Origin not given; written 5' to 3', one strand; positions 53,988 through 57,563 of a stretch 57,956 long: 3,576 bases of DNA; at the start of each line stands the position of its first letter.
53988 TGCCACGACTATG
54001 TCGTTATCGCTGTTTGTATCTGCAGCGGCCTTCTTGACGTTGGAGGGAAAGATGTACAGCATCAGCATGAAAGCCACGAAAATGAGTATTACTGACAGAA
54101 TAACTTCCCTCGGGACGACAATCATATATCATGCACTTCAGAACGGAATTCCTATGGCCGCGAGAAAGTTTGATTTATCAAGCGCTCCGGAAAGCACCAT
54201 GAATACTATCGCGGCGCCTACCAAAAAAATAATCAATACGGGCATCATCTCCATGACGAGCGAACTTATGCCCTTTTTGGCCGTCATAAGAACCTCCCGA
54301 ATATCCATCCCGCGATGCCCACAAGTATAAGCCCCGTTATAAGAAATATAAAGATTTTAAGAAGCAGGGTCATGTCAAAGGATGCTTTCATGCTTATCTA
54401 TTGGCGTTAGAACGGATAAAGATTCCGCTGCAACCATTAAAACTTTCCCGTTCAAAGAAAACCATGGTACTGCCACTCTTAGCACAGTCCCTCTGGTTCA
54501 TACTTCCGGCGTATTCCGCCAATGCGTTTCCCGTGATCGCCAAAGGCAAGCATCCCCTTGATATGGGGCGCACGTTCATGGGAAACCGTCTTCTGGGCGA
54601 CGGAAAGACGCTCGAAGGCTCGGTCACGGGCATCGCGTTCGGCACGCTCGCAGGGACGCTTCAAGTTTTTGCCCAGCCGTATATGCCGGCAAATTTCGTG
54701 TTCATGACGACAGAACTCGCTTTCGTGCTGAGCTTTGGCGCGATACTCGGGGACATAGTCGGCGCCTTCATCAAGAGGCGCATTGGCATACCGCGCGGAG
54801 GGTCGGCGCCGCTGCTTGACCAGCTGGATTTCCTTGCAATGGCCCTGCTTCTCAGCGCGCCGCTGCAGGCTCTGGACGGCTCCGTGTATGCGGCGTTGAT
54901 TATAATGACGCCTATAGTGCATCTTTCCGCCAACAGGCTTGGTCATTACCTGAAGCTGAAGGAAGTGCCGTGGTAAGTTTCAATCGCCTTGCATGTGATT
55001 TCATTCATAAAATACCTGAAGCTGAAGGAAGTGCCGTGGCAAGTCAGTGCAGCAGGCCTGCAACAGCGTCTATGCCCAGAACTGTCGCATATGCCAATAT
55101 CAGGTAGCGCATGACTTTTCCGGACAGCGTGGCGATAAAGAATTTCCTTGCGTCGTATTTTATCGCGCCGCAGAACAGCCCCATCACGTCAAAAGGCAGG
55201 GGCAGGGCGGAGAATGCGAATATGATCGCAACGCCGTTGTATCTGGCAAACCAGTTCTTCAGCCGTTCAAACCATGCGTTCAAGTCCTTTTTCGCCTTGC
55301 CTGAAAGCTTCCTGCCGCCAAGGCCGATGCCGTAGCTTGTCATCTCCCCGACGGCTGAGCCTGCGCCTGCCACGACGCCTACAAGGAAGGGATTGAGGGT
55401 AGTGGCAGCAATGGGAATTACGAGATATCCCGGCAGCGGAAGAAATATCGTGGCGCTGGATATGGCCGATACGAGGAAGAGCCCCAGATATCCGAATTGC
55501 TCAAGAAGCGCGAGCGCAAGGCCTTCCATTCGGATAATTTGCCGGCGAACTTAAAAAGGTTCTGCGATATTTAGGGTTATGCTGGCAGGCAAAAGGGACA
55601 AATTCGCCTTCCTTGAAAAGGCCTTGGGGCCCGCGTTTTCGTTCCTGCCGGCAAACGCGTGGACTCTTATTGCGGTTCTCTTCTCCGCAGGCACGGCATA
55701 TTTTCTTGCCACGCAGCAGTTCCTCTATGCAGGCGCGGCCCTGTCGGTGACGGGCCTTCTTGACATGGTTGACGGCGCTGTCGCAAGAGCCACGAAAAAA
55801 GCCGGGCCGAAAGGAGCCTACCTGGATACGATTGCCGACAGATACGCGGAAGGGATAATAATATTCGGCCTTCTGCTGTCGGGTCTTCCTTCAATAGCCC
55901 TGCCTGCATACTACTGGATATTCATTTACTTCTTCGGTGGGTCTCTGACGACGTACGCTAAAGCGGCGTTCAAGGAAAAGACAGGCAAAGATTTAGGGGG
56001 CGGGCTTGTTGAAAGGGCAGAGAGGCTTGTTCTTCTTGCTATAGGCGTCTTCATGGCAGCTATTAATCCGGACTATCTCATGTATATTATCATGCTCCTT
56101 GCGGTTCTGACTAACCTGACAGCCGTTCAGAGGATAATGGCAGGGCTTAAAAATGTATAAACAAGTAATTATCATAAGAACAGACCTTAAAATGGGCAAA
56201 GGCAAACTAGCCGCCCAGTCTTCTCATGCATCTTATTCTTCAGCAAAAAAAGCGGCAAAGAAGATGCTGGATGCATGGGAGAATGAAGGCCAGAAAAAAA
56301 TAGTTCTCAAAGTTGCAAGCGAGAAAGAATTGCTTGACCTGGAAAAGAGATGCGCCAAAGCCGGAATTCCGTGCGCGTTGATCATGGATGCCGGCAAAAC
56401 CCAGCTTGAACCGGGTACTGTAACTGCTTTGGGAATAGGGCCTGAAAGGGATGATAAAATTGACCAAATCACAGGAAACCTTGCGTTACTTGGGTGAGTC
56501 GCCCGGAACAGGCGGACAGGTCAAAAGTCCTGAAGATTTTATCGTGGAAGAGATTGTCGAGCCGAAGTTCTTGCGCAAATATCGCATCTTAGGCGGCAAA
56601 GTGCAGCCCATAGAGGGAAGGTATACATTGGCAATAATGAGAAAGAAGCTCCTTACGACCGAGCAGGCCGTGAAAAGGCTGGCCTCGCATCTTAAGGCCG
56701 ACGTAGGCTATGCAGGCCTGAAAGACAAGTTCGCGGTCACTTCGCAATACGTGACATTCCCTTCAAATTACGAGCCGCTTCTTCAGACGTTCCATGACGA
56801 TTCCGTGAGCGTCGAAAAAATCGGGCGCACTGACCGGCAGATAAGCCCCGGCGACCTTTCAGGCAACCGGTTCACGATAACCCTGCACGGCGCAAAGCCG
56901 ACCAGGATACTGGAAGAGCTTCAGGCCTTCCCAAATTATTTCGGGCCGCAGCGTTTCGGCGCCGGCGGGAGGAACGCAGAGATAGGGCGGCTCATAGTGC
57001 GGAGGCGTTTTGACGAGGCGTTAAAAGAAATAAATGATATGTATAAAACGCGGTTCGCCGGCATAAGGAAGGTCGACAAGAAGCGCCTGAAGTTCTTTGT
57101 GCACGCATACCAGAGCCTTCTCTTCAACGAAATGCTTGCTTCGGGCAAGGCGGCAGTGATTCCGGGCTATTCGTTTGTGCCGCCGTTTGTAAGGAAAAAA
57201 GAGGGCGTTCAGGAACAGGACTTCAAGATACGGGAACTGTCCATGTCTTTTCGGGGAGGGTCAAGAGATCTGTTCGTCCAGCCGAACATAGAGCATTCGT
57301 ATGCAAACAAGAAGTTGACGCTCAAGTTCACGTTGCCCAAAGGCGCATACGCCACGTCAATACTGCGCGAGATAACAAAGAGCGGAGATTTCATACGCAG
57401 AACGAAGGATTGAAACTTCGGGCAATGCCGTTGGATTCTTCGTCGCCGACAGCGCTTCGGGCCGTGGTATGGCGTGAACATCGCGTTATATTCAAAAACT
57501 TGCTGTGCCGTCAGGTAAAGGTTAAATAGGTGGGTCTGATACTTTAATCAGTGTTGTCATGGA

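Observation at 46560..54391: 13-gene operon of pilin-like or N-terminally anchored Cys-rich proteins, including four 35-50 aa micro-ORFs, with no ATPase, platform or peptidase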

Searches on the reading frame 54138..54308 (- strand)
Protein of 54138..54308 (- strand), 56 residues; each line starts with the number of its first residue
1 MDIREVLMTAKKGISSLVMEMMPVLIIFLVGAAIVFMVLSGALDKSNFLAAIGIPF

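Call 6: search_protein_families(library=pfam, max_evalue=1, proteins=[window:54138-54308:-])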
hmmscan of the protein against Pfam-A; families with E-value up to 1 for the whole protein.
window:54138-54308:- (56 aa): 0 families

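Call 7: search_protein_families(library=ncbifam, max_evalue=1, proteins=[window:54138-54308:-])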
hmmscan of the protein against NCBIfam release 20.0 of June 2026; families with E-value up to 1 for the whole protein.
window:54138-54308:- (56 aa): 1 family
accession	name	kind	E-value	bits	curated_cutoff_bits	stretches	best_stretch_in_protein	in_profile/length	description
TIGR03924.1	T7SS_EccC_a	equivalog_domain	0.51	9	509.15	1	11-47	9-45/673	type VII secretion protein EccCa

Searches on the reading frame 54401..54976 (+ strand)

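Call 9: search_protein_families(library=pfam, max_evalue=0.001, proteins=[window:54401-54976:+])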
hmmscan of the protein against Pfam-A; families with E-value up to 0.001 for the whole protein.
window:54401-54976:+ (191 aa): 2 families
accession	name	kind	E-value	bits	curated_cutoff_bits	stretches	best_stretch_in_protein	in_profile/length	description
PF01864.22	CarS-like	-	4.2e-47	160.8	22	1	25-191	3-175/175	CDP-archaeol synthase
PF01148.25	CTP_transf_1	-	7.1e-07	29.8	24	1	68-130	169-230/264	Cytidylyltransferase family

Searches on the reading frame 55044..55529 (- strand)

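Call 9: search_protein_families(library=pfam, max_evalue=0.001, proteins=[window:55044-55529:-])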
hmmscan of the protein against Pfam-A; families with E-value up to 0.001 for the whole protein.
window:55044-55529:- (161 aa): 1 family
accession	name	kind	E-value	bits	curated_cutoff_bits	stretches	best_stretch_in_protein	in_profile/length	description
PF09335.16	VTT_dom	-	1e-14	55.5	33.9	1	33-149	2-121/123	VTT domain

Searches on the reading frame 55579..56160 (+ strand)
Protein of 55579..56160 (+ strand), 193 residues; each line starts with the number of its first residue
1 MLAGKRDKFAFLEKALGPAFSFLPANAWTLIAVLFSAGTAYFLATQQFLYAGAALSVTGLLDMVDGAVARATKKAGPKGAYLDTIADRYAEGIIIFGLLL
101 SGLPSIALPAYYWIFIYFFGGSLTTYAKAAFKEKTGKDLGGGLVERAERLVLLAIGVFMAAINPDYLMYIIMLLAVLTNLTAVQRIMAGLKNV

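Call 9: search_protein_families(library=pfam, max_evalue=0.001, proteins=[window:55579-56160:+])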
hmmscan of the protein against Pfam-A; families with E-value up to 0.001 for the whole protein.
window:55579-56160:+ (193 aa): 1 family
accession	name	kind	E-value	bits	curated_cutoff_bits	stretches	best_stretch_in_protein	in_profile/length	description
PF01066.26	CDP-OH_P_transf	-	4.5e-14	53.5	22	1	25-178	4-149/152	CDP-alcohol phosphatidyltransferase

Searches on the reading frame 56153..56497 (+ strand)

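Call 9: search_protein_families(library=pfam, max_evalue=0.001, proteins=[window:56153-56497:+])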
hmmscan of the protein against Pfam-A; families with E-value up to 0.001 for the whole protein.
window:56153-56497:+ (114 aa): 1 family
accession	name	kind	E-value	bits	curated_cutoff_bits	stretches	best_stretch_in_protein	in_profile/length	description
PF01981.21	PTH2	-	1.7e-42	144.7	23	1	2-113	1-115/115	Peptidyl-tRNA hydrolase PTH2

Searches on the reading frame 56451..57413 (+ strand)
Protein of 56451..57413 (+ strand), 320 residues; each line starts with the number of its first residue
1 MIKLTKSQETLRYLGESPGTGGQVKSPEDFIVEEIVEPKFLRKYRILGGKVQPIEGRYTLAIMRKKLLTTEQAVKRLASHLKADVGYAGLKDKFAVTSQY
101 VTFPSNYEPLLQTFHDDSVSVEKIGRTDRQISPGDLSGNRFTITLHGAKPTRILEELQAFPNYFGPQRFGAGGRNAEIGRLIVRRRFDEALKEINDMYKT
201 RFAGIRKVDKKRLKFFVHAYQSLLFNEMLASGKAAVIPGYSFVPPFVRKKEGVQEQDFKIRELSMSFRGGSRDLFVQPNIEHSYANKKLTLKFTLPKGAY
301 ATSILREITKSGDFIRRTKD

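Call 9: search_protein_families(library=pfam, max_evalue=0.001, proteins=[window:56451-57413:+])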
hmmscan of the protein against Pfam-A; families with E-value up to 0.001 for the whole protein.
window:56451-57413:+ (320 aa): 1 family
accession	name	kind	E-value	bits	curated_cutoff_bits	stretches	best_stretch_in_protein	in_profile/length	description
PF01142.23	TruD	-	6.3e-59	200.3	27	3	12-193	6-195/412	tRNA pseudouridine synthase D (TruD)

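Call 72: find_encoding_contigs(protein=window:56451-57413:+, flank=10000, max_places=3)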
Protein window:56451-57413:+ (320 aa): 20 contigs read that carry it; 3 places shown.
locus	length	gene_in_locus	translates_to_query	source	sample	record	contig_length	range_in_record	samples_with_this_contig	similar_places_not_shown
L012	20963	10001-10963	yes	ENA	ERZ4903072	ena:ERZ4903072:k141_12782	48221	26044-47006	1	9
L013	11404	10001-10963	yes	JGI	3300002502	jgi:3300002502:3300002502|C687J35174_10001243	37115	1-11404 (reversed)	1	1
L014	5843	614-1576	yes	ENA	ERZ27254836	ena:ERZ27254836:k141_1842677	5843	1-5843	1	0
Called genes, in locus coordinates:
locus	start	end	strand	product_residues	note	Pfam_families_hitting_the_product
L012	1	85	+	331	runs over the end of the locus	PF00752:XPG_N, PF00867:XPG_I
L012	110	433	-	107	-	-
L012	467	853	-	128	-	-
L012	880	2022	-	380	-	-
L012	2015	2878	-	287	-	-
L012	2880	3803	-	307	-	-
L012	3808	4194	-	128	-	-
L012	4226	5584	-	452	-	-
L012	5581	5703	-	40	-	-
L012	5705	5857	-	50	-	-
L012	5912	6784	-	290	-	-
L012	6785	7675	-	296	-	-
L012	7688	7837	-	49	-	-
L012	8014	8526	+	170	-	PF01864:CarS-like, PF01148:CTP_transf_1 (weak)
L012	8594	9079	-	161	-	PF09335:VTT_dom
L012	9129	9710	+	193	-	PF01066:CDP-OH_P_transf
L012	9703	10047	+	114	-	PF01981:PTH2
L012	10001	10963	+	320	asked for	PF01142:TruD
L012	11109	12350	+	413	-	PF13506:Glyco_transf_21, PF00535:Glycos_transf_2, PF10111:Glyco_tranf_2_2, PF13641:Glyco_tranf_2_3, PF01644:Chitin_synth_1 (faint), PF03142:Chitin_synth_2 (weak), PF13632:Glyco_trans_2_3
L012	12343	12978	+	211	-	-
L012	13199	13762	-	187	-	-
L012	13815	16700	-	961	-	-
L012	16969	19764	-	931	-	PF05124:S_layer_C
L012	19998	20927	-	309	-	PF12802:MarR_2, PF24034:DUF7343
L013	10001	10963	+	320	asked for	PF01142:TruD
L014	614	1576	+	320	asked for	PF01142:TruD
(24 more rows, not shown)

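Call 87: search_protein_families(library=pfam, max_evalue=0.01, proteins=[L012:12343-12978:+, L012:13199-13762:-, L012:13815-16700:-])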
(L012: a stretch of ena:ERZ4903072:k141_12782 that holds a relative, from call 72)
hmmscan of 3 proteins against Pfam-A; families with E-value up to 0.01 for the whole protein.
L012:12343-12978:+ (211 aa): 0 families

L012:13199-13762:- (187 aa): 0 families

L012:13815-16700:- (961 aa): 0 families
